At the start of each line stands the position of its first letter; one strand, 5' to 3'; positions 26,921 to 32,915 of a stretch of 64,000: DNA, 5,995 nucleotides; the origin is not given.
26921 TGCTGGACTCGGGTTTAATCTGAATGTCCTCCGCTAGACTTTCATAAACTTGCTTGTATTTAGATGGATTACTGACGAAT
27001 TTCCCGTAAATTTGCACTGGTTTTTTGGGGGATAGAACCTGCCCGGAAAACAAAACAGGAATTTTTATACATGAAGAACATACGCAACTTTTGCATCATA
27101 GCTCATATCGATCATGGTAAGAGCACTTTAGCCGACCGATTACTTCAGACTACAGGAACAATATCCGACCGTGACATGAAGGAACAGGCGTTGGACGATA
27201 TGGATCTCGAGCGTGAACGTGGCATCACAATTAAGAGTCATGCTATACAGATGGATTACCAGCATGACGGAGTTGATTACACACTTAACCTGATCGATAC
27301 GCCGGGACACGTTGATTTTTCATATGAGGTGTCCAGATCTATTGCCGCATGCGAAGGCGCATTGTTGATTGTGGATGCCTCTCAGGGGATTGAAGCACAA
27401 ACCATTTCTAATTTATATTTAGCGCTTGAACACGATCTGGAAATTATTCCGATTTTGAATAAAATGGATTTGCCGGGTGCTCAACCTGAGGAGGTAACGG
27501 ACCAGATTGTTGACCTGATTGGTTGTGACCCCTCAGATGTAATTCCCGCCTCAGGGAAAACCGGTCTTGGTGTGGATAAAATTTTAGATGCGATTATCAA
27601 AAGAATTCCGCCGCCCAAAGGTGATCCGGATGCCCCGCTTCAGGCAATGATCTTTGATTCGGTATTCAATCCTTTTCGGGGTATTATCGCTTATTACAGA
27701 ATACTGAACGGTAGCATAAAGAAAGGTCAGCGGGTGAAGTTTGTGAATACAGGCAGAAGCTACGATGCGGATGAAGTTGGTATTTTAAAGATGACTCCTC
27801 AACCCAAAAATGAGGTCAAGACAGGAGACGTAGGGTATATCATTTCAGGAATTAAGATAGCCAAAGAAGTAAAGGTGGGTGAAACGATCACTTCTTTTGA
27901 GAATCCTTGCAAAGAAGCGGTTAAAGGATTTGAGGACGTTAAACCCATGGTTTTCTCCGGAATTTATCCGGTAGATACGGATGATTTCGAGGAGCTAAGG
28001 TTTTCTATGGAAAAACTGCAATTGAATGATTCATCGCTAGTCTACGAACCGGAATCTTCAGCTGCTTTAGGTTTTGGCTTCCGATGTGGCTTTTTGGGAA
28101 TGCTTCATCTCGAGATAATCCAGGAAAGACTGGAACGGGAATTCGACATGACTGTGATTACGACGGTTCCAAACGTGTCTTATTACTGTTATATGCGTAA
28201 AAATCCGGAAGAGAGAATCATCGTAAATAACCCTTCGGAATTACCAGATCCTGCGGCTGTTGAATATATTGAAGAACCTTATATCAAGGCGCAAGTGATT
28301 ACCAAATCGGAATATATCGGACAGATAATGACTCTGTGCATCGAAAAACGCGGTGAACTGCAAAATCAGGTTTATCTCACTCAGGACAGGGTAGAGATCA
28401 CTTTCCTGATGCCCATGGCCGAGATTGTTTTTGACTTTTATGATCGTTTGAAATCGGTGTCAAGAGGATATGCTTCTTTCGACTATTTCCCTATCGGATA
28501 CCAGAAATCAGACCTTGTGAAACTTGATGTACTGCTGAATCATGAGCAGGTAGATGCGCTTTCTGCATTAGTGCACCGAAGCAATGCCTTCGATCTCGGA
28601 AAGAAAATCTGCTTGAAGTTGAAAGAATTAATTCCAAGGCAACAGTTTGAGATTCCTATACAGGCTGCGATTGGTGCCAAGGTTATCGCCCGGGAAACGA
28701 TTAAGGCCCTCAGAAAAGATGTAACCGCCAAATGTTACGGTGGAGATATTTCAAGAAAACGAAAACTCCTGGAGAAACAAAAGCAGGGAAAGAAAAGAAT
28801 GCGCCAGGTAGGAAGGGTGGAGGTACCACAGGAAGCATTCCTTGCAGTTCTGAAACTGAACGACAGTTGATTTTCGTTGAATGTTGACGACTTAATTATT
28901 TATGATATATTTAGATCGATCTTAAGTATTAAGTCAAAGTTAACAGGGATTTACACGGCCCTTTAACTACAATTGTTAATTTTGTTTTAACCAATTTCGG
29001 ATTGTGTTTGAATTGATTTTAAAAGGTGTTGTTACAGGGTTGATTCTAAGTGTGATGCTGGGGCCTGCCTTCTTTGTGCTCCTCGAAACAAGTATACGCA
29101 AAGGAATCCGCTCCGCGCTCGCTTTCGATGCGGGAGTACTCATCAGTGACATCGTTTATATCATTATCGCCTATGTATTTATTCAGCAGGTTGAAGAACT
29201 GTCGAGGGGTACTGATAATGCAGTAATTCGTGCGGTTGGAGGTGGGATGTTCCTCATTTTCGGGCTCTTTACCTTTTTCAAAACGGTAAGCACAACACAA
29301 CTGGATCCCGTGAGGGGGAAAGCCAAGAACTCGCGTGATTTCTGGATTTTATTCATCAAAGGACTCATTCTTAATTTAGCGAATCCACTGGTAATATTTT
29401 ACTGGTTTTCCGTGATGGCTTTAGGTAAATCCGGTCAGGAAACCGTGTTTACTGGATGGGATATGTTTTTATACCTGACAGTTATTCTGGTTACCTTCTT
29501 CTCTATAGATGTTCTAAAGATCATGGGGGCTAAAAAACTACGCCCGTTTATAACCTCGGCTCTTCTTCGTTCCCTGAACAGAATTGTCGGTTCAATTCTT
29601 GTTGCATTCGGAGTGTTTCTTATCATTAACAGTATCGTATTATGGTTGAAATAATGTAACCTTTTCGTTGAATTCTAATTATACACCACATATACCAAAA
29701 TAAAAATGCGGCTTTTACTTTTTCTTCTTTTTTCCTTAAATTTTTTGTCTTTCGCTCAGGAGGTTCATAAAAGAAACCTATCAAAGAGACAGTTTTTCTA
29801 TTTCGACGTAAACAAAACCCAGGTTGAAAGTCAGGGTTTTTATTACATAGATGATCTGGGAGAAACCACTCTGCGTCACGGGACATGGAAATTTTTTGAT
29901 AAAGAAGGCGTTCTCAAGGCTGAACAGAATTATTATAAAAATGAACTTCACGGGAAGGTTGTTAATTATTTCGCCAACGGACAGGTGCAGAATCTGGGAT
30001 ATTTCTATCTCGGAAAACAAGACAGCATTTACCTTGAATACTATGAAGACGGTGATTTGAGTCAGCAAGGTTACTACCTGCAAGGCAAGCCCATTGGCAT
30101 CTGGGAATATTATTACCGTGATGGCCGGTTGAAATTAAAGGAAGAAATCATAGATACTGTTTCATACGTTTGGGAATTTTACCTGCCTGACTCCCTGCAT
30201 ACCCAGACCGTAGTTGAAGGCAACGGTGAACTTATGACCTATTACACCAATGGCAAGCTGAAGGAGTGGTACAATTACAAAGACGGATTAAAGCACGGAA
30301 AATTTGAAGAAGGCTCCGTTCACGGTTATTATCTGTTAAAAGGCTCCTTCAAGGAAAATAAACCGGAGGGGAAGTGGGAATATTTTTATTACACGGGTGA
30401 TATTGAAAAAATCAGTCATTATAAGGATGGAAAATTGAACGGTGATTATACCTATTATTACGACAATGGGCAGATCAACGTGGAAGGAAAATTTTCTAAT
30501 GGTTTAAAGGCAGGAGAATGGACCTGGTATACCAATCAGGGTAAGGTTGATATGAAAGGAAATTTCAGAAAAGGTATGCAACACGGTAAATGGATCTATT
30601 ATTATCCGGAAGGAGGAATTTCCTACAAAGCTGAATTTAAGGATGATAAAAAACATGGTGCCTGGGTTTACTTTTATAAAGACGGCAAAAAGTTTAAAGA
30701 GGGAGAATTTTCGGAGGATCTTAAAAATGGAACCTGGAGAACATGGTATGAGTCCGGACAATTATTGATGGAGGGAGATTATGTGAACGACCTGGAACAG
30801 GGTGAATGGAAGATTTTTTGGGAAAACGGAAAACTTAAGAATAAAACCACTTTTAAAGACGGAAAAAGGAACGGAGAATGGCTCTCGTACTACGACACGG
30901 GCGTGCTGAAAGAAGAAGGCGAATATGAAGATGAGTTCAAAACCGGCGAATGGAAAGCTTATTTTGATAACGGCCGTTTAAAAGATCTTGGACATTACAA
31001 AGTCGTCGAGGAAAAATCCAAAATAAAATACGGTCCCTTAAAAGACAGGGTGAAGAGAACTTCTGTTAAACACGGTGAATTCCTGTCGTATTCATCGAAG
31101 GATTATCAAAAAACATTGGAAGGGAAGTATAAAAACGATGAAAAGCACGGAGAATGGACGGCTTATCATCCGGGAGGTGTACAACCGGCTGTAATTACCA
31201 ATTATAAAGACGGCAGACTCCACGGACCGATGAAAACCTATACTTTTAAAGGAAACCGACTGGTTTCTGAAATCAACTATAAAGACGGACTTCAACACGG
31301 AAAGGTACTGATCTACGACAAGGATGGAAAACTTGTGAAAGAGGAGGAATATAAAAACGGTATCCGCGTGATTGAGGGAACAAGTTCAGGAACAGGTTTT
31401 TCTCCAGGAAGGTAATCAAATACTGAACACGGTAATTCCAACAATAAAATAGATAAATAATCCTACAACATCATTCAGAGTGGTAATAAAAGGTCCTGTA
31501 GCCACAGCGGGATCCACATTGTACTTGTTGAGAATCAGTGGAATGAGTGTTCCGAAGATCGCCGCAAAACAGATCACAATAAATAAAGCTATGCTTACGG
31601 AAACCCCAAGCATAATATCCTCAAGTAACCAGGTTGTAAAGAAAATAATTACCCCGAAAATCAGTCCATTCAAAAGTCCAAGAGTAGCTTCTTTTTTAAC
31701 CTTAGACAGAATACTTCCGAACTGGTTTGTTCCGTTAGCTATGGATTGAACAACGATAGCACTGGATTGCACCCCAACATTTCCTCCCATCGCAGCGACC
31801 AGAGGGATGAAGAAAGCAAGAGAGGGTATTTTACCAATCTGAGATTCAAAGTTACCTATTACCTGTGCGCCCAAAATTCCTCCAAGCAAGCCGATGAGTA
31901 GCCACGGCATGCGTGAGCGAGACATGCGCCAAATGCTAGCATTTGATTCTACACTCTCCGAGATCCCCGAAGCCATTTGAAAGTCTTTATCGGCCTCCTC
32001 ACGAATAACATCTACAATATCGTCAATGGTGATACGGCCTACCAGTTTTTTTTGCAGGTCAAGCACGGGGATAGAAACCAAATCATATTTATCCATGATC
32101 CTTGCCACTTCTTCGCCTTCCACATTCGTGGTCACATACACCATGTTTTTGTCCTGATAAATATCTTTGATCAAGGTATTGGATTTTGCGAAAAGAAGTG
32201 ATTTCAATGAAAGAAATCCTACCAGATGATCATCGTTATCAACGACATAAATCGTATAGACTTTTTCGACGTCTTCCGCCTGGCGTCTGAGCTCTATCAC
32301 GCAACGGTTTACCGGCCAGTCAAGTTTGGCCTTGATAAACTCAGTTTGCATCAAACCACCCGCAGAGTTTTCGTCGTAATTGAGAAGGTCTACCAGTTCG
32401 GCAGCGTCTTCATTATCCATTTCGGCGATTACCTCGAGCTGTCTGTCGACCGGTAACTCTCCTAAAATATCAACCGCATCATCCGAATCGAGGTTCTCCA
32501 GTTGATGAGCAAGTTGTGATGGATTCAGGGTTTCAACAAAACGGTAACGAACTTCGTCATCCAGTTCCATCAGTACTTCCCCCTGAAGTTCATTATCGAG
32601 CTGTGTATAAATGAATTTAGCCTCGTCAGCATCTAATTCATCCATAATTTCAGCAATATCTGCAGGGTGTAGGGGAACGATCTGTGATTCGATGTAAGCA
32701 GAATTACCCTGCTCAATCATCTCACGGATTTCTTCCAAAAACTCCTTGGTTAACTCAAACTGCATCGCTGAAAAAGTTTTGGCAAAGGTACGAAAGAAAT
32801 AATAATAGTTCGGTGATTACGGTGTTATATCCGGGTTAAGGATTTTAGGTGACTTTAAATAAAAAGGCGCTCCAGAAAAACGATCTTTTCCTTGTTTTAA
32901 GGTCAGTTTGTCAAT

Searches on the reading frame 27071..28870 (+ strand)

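Call 36: search_protein_families(library=pfam, proteins=[window:27071-28870:+], max_evalue=0.00001)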
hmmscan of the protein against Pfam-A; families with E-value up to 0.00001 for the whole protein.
window:27071-28870:+ (599 aa): 4 families
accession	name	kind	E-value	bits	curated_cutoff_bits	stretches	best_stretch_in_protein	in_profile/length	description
PF00009.33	GTP_EFTU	-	1.9e-58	197.6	26.5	1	2-181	1-188/188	Elongation factor Tu GTP binding domain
PF06421.17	LepA_C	-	2.6e-51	172.7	29.7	1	489-595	1-107/107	GTP-binding protein LepA C-terminus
PF00679.30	EFG_C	-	2.3e-20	72.8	27.9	1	400-486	2-87/89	Elongation factor G C-terminus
PF03144.31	GTP_EFTU_D2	-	1.1e-09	39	30.3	1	204-274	1-73/73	Elongation factor Tu domain 2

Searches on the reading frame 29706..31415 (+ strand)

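Call 36: search_protein_families(library=pfam, proteins=[window:29706-31415:+], max_evalue=0.00001)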
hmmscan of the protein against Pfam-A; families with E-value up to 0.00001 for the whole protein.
window:29706-31415:+ (569 aa): 1 family
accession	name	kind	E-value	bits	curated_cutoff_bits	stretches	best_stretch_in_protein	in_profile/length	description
PF07661.19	MORN_2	-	7.5e-47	152.2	29.6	0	365-385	2-22/22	MORN repeat variant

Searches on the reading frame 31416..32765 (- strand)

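Call 36: search_protein_families(library=pfam, proteins=[window:31416-32765:-], max_evalue=0.00001)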
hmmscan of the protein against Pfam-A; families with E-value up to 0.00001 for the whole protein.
window:31416-32765:- (449 aa): 3 families
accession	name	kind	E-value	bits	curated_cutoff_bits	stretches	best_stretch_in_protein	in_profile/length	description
PF01769.21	MgtE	-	4.1e-33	114.8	27.6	1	320-442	1-125/125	Divalent cation transporter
PF03448.22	MgtE_N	-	3e-25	89.1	25.9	1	32-133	1-102/102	MgtE intracellular N domain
PF00571.33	CBS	-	3.1e-13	50.3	24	1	200-255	2-56/57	CBS domain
